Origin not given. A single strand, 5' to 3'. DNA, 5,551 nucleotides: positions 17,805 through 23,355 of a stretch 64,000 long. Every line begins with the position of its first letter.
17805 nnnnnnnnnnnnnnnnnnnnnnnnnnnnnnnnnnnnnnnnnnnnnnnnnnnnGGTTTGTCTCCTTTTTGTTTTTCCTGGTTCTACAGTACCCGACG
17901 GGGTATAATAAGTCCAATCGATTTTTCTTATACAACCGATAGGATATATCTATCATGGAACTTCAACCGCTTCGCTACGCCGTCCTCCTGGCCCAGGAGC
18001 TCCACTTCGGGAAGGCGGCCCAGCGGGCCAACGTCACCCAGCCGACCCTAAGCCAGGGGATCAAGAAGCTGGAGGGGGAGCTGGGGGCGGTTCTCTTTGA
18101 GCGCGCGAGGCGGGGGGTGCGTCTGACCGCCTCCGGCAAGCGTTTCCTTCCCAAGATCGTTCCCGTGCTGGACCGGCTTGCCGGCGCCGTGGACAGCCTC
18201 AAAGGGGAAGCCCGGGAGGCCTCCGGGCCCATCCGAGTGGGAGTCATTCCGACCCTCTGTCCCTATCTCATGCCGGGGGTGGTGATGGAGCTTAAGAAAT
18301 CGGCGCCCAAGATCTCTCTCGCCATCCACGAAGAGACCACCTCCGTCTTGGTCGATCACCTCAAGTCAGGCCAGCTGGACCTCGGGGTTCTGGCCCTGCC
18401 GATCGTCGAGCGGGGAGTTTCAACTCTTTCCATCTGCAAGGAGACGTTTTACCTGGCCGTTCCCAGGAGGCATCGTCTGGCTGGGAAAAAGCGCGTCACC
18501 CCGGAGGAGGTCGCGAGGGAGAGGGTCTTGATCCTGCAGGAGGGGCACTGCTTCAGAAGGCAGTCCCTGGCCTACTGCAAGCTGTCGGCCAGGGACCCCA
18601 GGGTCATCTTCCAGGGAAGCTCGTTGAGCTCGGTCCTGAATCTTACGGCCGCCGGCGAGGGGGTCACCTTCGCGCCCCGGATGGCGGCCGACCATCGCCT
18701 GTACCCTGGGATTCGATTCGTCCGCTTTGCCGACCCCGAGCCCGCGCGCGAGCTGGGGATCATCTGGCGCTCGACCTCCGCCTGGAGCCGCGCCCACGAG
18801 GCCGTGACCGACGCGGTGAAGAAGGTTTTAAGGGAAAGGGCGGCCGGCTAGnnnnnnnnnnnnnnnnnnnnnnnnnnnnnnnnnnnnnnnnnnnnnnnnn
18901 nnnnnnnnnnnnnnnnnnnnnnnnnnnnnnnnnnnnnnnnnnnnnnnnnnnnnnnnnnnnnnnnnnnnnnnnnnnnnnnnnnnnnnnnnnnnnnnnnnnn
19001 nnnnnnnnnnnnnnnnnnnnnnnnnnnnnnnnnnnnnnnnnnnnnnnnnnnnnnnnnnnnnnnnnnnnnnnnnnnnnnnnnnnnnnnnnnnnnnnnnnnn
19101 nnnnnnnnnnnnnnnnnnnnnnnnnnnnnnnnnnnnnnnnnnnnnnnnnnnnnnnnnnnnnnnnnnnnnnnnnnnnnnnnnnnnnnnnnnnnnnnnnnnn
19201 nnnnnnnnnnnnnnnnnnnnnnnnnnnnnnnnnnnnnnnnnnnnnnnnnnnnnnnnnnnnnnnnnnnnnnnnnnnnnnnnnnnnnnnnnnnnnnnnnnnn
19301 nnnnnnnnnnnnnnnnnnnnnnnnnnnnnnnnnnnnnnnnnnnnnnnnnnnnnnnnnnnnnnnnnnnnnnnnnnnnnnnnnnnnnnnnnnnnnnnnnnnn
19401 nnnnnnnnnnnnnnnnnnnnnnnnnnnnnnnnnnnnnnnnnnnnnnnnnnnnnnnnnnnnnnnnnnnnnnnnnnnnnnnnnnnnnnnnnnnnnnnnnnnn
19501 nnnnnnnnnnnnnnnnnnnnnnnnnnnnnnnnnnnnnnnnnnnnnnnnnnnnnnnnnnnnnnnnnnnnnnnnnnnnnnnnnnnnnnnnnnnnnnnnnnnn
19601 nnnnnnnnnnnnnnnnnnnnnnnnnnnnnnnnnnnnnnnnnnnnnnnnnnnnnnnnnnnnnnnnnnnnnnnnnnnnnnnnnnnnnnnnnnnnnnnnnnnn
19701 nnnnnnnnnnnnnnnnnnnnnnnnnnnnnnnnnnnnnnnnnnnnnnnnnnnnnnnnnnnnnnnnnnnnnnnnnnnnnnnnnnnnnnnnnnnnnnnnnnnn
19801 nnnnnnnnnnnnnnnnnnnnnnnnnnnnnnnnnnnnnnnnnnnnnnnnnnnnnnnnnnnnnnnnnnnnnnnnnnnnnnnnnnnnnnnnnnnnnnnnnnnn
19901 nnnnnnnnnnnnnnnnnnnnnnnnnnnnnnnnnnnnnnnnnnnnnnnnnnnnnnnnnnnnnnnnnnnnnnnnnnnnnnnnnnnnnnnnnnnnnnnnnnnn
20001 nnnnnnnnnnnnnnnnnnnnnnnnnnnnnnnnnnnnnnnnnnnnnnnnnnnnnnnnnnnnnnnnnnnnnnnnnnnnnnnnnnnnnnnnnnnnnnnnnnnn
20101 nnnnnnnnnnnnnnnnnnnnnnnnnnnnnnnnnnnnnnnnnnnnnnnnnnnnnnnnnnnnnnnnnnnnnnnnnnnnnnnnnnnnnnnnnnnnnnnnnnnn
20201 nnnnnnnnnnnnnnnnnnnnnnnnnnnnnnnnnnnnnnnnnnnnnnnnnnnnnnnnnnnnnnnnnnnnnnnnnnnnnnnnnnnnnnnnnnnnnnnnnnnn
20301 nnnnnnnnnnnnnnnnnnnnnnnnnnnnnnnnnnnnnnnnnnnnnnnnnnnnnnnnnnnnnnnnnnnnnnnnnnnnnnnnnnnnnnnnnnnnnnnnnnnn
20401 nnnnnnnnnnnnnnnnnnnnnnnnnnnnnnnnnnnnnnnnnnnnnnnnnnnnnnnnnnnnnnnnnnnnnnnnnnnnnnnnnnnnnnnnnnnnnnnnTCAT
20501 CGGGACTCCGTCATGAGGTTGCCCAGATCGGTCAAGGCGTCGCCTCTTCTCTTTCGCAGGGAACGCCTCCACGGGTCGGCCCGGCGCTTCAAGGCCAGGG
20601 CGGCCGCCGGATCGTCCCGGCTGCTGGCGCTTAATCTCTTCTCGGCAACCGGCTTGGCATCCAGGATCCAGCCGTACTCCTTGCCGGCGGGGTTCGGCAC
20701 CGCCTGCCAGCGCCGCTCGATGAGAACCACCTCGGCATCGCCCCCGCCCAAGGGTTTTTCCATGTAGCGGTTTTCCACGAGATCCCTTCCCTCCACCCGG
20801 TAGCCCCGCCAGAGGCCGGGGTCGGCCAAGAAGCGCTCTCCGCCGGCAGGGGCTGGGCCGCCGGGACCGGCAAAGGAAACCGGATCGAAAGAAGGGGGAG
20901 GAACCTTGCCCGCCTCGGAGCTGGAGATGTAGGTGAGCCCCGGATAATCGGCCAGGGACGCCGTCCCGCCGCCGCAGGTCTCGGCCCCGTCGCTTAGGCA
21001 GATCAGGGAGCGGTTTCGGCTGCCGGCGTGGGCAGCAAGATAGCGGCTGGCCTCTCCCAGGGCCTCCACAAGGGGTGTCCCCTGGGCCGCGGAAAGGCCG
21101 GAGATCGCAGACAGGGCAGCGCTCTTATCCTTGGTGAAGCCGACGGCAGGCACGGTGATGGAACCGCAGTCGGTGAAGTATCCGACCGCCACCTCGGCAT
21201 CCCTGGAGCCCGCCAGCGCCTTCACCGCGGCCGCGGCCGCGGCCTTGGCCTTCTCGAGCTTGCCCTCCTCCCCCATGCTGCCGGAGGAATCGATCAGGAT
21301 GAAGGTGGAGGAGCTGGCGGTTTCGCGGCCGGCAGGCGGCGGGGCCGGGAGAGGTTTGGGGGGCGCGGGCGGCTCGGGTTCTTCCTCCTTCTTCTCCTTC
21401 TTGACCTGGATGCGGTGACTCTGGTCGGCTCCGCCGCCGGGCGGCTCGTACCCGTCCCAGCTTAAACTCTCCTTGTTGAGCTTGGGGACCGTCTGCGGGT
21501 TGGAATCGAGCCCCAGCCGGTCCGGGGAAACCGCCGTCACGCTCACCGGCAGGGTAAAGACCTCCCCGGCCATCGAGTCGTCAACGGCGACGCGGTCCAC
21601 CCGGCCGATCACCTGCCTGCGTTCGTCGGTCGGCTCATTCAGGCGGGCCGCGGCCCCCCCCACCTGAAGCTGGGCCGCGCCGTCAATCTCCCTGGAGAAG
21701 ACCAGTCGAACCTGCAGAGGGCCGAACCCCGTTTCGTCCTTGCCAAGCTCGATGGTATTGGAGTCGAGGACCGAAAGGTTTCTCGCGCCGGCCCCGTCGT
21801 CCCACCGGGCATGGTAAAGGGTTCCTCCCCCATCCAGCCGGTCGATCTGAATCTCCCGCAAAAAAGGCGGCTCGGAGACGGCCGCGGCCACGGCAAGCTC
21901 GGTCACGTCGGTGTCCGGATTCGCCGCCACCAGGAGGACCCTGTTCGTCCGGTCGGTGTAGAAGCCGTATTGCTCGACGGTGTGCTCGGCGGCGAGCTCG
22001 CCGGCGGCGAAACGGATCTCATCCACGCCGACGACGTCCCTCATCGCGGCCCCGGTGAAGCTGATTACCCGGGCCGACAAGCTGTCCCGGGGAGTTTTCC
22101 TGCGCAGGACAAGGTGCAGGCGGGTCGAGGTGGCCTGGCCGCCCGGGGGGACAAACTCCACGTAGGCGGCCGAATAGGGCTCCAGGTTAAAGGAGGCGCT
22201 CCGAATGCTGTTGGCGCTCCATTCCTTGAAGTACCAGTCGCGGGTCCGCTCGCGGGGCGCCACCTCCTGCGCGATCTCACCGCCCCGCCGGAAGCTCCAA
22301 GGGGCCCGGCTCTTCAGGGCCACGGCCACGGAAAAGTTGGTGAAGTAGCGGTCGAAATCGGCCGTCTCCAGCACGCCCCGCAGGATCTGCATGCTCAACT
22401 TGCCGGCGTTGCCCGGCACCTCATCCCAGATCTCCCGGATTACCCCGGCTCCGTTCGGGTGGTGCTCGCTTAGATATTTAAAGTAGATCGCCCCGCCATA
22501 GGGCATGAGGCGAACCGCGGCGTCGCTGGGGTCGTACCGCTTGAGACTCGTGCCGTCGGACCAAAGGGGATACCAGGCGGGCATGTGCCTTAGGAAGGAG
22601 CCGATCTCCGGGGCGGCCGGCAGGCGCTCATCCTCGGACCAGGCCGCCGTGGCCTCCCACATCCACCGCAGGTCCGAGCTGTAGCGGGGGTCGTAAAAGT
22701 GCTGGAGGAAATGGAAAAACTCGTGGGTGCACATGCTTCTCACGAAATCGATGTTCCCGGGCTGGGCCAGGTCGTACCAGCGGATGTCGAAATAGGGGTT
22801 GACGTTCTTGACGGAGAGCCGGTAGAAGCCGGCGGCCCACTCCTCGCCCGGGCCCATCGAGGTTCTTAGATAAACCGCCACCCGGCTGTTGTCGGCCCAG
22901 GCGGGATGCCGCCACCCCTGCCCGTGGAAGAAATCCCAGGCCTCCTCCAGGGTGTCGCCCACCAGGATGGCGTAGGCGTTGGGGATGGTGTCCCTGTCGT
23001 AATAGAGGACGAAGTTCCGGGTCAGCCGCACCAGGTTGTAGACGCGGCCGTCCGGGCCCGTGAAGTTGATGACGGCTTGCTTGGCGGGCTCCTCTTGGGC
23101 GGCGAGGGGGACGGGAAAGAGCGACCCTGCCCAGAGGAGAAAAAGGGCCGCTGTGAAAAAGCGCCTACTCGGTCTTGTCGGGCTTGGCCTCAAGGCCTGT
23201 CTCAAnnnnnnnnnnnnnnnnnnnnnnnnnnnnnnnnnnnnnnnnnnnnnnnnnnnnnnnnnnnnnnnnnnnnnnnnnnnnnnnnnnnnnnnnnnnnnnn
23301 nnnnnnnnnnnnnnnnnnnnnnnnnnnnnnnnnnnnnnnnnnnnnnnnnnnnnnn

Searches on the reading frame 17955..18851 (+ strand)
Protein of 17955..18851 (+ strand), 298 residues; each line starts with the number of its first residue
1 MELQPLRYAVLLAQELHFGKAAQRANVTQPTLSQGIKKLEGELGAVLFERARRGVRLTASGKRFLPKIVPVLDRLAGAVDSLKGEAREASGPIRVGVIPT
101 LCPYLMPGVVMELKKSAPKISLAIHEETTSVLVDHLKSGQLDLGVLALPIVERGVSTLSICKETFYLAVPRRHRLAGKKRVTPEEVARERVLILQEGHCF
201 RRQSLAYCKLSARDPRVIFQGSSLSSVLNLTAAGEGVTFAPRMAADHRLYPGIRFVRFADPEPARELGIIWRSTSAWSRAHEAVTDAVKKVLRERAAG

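Call 51: search_protein_families(library=pfam, proteins=[window:17955-18851:+], max_evalue=0.00001)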
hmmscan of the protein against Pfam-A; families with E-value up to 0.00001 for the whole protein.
window:17955-18851:+ (298 aa): 2 families
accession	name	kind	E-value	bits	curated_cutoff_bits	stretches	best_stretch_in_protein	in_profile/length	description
PF03466.25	LysR_substrate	-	3.8e-45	154.3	28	1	87-292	2-208/209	LysR substrate binding domain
PF00126.33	HTH_1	-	2.1e-18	66.5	26.6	1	4-62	2-60/60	Bacterial regulatory helix-turn-helix protein, lysR family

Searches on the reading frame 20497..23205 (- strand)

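Call 51: search_protein_families(library=pfam, proteins=[window:20497-23205:-], max_evalue=0.00001)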
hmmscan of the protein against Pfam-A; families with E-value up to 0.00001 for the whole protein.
window:20497-23205:- (902 aa): 2 families
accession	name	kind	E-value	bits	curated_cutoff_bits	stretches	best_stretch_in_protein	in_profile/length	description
PF13519.12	VWA_2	-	2.7e-10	41.3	27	1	635-740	2-106/107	von Willebrand factor type A domain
PF00092.34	VWA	-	6.4e-06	26.9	23.8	0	636-744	4-117/174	von Willebrand factor type A domain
